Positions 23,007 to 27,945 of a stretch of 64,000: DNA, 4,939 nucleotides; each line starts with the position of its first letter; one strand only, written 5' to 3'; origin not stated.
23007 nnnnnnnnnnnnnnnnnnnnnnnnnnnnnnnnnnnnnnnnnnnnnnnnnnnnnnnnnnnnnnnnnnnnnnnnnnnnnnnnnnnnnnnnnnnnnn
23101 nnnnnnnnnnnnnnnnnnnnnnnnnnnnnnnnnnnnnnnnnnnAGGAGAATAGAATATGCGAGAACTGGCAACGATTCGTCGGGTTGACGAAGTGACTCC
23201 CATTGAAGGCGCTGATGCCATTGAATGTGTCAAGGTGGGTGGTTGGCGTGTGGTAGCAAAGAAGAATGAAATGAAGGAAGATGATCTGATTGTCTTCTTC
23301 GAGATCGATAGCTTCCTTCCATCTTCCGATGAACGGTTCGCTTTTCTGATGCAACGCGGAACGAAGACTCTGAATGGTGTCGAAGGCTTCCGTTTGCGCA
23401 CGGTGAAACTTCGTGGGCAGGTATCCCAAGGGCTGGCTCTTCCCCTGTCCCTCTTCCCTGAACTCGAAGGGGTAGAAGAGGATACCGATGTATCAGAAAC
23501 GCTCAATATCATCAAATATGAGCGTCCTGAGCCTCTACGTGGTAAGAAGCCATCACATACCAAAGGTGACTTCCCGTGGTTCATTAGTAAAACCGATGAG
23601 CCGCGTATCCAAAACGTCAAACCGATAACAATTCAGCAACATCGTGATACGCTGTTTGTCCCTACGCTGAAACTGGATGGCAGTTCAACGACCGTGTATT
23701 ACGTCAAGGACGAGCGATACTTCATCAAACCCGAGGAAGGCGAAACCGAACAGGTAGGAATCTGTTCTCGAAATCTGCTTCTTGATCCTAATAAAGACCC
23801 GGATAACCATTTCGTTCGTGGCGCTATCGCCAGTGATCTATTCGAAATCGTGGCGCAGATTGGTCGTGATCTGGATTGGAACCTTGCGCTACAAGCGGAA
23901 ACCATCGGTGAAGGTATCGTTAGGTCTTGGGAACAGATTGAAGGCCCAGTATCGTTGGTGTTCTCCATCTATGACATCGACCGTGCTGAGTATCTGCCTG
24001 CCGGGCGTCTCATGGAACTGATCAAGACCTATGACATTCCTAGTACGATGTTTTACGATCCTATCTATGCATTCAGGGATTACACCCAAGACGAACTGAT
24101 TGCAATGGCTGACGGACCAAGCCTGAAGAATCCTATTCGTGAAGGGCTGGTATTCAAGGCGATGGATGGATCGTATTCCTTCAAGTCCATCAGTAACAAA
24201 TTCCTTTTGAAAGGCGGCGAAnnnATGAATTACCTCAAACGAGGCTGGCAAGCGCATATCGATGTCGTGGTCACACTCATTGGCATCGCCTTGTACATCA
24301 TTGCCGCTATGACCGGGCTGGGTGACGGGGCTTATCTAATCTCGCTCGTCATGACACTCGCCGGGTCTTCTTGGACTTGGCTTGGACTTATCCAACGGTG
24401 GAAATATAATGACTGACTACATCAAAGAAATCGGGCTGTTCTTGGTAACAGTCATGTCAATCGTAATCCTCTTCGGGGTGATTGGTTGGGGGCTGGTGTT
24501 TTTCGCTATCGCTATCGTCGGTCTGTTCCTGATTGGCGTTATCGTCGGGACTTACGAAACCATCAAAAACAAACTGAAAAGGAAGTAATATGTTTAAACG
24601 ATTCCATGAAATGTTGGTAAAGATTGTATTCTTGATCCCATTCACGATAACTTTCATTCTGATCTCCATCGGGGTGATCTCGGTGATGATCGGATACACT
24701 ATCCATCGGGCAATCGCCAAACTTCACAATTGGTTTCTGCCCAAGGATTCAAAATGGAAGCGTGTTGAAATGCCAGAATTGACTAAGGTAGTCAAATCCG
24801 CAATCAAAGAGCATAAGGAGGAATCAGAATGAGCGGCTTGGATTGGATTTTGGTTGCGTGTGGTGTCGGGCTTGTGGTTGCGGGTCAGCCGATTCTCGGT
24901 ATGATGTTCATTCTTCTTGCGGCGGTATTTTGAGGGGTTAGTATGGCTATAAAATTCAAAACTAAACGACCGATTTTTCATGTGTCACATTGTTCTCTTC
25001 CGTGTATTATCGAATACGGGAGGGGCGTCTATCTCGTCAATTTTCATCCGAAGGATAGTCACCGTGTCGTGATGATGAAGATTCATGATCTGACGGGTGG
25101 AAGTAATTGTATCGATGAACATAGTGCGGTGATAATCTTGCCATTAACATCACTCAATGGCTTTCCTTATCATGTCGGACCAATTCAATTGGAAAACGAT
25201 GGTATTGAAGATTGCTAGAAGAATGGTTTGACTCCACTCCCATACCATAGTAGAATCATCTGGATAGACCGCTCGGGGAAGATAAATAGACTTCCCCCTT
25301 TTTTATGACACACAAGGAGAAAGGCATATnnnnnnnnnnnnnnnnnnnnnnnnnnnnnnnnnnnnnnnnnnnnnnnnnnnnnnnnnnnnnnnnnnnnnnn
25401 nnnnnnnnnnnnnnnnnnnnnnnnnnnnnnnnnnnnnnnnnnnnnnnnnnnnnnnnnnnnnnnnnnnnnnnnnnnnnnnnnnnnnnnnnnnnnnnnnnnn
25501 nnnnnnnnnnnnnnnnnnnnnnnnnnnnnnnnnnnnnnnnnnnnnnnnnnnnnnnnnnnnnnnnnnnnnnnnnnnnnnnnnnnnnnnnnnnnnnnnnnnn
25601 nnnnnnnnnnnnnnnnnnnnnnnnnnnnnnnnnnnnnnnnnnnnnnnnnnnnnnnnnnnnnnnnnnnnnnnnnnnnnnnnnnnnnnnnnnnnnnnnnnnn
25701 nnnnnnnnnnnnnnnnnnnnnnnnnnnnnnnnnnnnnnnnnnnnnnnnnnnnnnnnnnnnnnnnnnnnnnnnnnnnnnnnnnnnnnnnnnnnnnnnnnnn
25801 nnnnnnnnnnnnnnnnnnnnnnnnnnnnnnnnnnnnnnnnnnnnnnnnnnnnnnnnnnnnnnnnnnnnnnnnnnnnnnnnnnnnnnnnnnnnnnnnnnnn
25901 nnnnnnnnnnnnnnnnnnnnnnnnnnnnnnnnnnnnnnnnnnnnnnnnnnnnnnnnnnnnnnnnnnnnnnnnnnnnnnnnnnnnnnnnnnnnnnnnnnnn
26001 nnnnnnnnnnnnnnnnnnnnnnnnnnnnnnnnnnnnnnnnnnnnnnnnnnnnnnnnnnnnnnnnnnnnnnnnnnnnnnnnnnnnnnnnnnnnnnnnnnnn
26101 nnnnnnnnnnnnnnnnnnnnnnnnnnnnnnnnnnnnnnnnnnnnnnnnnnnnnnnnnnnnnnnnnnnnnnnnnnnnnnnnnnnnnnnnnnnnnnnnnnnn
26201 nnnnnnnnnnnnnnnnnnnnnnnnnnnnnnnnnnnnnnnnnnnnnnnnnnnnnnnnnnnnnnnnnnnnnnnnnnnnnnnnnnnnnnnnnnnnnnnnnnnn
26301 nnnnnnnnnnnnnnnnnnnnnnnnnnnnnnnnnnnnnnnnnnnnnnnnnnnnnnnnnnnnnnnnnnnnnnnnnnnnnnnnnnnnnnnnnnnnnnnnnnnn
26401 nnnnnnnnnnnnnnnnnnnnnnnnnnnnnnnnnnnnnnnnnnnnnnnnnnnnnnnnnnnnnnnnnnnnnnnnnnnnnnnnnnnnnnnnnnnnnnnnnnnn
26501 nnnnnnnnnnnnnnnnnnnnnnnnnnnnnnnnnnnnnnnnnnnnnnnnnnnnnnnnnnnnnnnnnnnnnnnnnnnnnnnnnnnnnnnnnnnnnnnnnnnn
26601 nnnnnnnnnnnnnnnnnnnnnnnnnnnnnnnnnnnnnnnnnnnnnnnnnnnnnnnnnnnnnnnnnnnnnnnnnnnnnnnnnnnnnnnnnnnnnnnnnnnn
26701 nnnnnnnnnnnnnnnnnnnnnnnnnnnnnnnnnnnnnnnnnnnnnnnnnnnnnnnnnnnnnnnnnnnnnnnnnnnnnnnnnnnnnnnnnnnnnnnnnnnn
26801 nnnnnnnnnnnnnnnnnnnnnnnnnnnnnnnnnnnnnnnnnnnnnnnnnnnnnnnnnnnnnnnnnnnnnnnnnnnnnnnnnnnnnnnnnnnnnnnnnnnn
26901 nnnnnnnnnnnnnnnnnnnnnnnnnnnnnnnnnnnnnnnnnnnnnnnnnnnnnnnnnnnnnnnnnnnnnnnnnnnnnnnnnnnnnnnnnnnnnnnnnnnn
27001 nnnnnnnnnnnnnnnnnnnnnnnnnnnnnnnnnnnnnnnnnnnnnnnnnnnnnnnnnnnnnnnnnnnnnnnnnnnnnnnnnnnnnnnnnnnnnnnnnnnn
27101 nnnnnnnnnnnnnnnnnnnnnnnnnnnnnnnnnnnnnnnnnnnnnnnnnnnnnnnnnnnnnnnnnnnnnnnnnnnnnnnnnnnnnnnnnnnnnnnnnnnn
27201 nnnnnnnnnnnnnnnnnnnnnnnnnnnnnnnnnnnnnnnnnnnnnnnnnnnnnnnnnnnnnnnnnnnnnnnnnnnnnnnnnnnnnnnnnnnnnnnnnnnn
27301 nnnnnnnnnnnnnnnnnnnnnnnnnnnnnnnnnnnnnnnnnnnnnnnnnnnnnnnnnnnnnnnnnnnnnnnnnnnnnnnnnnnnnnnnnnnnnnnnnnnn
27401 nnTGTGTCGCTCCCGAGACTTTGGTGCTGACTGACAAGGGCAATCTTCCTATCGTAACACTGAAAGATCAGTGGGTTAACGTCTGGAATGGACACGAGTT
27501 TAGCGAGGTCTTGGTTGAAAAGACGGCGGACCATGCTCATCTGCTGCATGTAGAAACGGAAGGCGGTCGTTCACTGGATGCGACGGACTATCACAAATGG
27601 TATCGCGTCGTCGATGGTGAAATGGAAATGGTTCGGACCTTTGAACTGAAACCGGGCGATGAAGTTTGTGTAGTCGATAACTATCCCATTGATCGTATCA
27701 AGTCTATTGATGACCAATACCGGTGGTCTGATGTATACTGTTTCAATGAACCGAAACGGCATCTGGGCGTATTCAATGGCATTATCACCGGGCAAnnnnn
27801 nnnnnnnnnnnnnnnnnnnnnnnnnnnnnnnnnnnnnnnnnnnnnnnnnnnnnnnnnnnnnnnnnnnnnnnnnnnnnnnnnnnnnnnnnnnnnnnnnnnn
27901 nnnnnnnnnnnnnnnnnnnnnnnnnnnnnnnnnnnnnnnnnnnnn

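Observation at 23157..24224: Second, unrelated ATP-dependent RNA ligase (DraRnl/NgrRnl-like) in the same phage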

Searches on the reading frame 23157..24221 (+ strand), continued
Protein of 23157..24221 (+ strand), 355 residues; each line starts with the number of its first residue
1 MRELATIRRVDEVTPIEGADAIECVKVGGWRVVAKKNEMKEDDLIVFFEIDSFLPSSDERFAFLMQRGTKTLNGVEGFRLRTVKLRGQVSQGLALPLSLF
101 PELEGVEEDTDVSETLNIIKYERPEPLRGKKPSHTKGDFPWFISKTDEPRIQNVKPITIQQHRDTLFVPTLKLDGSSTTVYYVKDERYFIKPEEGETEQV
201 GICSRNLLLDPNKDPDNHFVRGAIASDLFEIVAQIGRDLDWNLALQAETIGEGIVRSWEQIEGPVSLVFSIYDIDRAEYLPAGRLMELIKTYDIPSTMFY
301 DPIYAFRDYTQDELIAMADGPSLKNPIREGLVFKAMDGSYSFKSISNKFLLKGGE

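Call 29: get_annotated_region(hit=H9, flank=5000)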
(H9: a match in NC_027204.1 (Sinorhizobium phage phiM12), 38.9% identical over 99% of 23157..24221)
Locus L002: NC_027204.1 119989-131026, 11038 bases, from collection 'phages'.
description: Sinorhizobium phage phiM12, complete genome.
organism: Sinorhizobium phage phiM12 (NCBI taxid 1357423)
taxonomy: Viruses; Duplodnaviria; Heunggongvirae; Uroviricota; Caudoviricetes; Emdodecavirus; Emdodecavirus M12
host: Sinorhizobium meliloti; source: -; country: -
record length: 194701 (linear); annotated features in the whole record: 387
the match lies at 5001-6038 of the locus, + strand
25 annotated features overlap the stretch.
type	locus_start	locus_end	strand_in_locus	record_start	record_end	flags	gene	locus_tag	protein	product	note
CDS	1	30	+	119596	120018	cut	-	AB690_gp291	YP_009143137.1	putative aminoacyl-tRNA hydrolase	-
CDS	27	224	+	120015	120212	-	-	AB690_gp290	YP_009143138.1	hypothetical protein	-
CDS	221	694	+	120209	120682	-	-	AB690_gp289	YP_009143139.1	Appr-1-p processing enzyme family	contains domain [cd02901], Macro domain, Poa1p_like family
CDS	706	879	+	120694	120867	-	-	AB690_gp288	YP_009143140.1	hypothetical protein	-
CDS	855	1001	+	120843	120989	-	-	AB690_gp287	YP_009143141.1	hypothetical protein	-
CDS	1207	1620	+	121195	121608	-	-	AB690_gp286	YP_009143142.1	hypothetical protein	contains domain PRK04778[PRK04778], septation ring formation regulator EzrA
CDS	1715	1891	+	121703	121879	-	-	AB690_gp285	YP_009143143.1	hypothetical protein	-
CDS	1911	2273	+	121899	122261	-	-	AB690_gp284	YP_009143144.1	hypothetical protein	-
CDS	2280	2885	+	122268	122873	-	-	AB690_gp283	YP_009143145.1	metallo-phosphoesterase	contains domain MPP_superfamily[cd00838], metallophosphatase superfamily, metallophosphatase domain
CDS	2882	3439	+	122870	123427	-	-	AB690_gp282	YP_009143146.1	HNH endonuclease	contains domain HNH_3[pfam13392], HNH endonuclease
CDS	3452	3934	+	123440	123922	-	-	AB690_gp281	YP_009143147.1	hypothetical protein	-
CDS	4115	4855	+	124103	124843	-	-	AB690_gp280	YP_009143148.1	hypothetical protein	-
CDS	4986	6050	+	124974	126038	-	-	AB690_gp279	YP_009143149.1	RNA ligase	contains domain pfam09414, RNA ligase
CDS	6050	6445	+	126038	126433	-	-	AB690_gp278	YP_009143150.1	hypothetical protein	-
CDS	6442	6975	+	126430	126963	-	-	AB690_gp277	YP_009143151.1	DprA-like DNA recombination-mediator protein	-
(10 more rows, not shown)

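Call 30: find_encoding_contigs(protein=P0005, flank=10000, max_places=2)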
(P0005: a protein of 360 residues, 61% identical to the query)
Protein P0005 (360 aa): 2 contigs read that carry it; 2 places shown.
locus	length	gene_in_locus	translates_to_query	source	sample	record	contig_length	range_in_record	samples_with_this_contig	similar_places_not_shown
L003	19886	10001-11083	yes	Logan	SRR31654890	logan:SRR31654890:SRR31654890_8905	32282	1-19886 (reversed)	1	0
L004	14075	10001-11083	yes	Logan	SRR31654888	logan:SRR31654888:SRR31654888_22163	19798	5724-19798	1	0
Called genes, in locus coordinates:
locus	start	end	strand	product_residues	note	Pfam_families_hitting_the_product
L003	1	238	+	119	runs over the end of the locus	-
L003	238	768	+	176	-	-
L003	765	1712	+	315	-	-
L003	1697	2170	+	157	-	-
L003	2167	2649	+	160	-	-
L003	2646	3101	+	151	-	-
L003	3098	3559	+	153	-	-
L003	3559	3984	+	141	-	-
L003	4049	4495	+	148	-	-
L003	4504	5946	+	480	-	PF03796:DnaB_C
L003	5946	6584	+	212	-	-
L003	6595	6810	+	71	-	-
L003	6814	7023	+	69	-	-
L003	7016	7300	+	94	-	-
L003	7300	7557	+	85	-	-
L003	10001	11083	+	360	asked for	PF21189:PHA02142, PF09414:RNA_ligase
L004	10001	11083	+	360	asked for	PF21189:PHA02142, PF09414:RNA_ligase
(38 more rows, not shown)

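Call 31: find_encoding_contigs(protein=P0017, flank=10000, max_places=2)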
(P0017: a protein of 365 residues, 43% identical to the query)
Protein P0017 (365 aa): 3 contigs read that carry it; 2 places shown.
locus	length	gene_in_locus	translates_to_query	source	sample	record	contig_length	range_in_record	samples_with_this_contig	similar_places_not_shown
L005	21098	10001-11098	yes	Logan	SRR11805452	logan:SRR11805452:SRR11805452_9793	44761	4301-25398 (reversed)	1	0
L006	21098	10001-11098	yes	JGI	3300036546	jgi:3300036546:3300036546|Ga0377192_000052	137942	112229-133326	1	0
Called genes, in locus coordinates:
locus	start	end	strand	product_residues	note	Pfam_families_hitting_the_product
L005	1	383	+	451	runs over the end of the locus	PF13481:AAA_25 (weak), PF03796:DnaB_C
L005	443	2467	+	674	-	PF26675:DUF8224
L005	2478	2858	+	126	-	-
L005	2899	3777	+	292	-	PF13793:Pribosyltran_N (weak), PF00156:Pribosyltran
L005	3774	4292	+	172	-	PF01661:Macro (faint)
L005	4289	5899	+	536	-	PF18127:NAMPT_N (weak), PF04095:NAPRTase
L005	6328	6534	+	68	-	-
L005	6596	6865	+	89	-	-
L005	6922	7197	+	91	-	PF13240:Zn_Ribbon_1, PF05154:TM2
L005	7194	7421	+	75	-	-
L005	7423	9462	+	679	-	PF00092:VWA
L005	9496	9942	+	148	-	-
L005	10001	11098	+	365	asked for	PF21189:PHA02142, PF09414:RNA_ligase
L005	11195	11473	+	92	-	PF11126:Phage_DsbA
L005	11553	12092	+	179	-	PF10263:SprT-like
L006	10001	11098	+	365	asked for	PF21189:PHA02142, PF09414:RNA_ligase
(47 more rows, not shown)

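Call 39: predict_structure(alignment_id=A1)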
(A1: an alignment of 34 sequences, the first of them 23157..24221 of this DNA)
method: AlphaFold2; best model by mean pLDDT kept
length: 355 residues; sequences in the alignment: 34
mean_pLDDT: 92.8   pTM: 0.89
mean pLDDT of the five models: 92.8, 92.6, 92.3, 91.6, 91.1
residues with pLDDT >= 90: 304; 70-90: 34; 50-70: 13; < 50: 4
segments of 3 or more residues with pLDDT < 50: 128-130
pLDDT, mean of each block of 10 residues (from residue 1): 91 95 94 95 97 96 93 94 91 96 95 96 64 79 93 93 98 94 97 93 93 92 97 98 97 76 94 98 98 98 98 95 93 97 94 65
secondary structure, 60 per line:
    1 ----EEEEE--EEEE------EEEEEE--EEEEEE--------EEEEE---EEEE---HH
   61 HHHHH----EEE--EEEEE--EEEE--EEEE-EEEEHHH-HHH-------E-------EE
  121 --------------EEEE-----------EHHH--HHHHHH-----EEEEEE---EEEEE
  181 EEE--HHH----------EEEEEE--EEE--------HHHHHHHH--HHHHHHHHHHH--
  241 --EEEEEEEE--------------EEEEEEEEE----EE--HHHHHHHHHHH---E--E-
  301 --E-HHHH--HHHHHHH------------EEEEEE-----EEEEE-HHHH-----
elements in order: E5-9 E12-15 E22-27 E30-35 E44-48 E52-55 H59-65 E70-72 E75-79 E82-85 E88-91 E93-96 E135-138 H156-161 E167-172 E176-183 E199-204 E207-209 H218-225 H228-238 E243-250 E265-273 H282-292 H305-308 H311-317 E330-335 E341-345 H347-350

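Call 44: fold_search(model_id=the predicted structure, library=pdb)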
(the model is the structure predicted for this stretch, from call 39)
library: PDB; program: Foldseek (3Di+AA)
matches with E <= 10: 380; with E <= 0.001: 34
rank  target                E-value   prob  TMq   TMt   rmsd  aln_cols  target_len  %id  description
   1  6vte                  9.0e-37  1.00  0.85  0.89   2.7       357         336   41  Naegleria gruberi RNA Ligase K170M mutant with AMP and Mn (released 2020-04-08)
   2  6vt1_A                1.1e-36  1.00  0.83  0.87   2.9       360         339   40  Naegleria gruberi RNA ligase D172A mutant apo (released 2020-04-08)
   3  5cou                  2.6e-36  1.00  0.84  0.88   2.7       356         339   41  Structure and mechanism of a eukaryal nick-sealing RNA ligase K170M+ATP (released 2015-10-28)
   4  6vt5                  2.7e-36  1.00  0.85  0.90   2.7       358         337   40  Naegleria gruberi RNA ligase R4a K121A mutant apo (released 2020-04-08)
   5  5cot                  2.9e-36  1.00  0.85  0.89   2.7       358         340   41  Structure and mechanism of a eukaryal nick-sealing RNA ligase (released 2015-10-28)
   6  6vt4                  4.5e-36  1.00  0.85  0.90   2.6       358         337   40  Naegleria gruberi RNA ligase R149A mutant apo (released 2020-04-08)
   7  6vt0                  4.7e-36  1.00  0.85  0.90   2.6       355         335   41  Naegleria gruberi RNA ligase K170A mutant apo (released 2020-04-08)
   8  6vt8                  8.2e-36  1.00  0.85  0.89   2.7       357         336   40  Naegleria gruberi RNA ligase E312A mutant with AMP and Mn (released 2020-04-08)
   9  6vt3                  1.1e-35  1.00  0.85  0.88   2.4       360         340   42  Naegleria gruberi RNA ligase K326A mutant apo (released 2020-04-08)
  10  6vtf_A                1.7e-35  1.00  0.84  0.88   2.5       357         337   40  Naegleria gruberi RNA ligase with PPi (released 2020-04-08)
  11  6vt9                  2.1e-35  1.00  0.85  0.90   2.5       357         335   41  Naegleria gruberi RNA ligase E227A mutant with ATP and Mn (released 2020-04-08)
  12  6vtd                  3.1e-35  1.00  0.84  0.89   2.6       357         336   41  Naegleria gruberi RNA ligase R149A mutant with ATP and Mn (released 2020-04-08)
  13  6vtg_A                7.5e-35  1.00  0.85  0.89   2.5       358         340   41  Naegleria gruberi RNA ligase E227A mutant apo (released 2020-04-08)
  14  8ucf                  1.6e-06  1.00  0.36  0.34  12.4       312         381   16  Thermophilic RNA Ligase from Palaeococcus pacificus K238G (released 2024-02-21)
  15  5d1o_B                3.0e-06  1.00  0.40  0.38   3.9       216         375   13  Archaeal ATP-dependent RNA ligase - form 1 (released 2016-03-09)
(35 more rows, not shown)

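Call 49: find_related_loci(query=window:23157-24221:+, collection=viral_contigs, flank=10000)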
Query window:23157-24221:+ (355 aa) in viral_contigs; peptide patterns used: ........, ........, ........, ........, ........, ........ (x = any residue, [..] = any of these).
15 stretches matched a pattern, but none encodes a relative of the query by tblastn (E <= 1e-3).

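Call 50: find_related_loci(query=window:23157-24221:+, collection=metagenome_contigs, flank=10000)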
Query window:23157-24221:+ (355 aa) in metagenome_contigs; peptide patterns used: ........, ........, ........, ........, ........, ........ (x = any residue, [..] = any of these).
119 stretches matched a pattern; 2 encode a relative of the query (tblastn E <= 1e-3); 2 distinct loci.
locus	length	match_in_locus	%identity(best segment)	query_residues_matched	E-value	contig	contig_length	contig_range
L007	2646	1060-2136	39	1-352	8e-75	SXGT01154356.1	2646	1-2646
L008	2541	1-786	35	98-352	1e-40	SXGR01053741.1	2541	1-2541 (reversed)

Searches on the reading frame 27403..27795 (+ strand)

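Call 63: search_protein_families(library=pfam, proteins=[window:27403-27795:+], max_evalue=1)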
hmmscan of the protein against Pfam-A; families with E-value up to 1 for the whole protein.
window:27403-27795:+ (131 aa): 1 family
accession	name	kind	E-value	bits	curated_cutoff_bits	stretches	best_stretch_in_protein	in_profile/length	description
PF14890.11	Intein_splicing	-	0.00052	20.3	35.8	1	41-93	44-97/155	Intein splicing domain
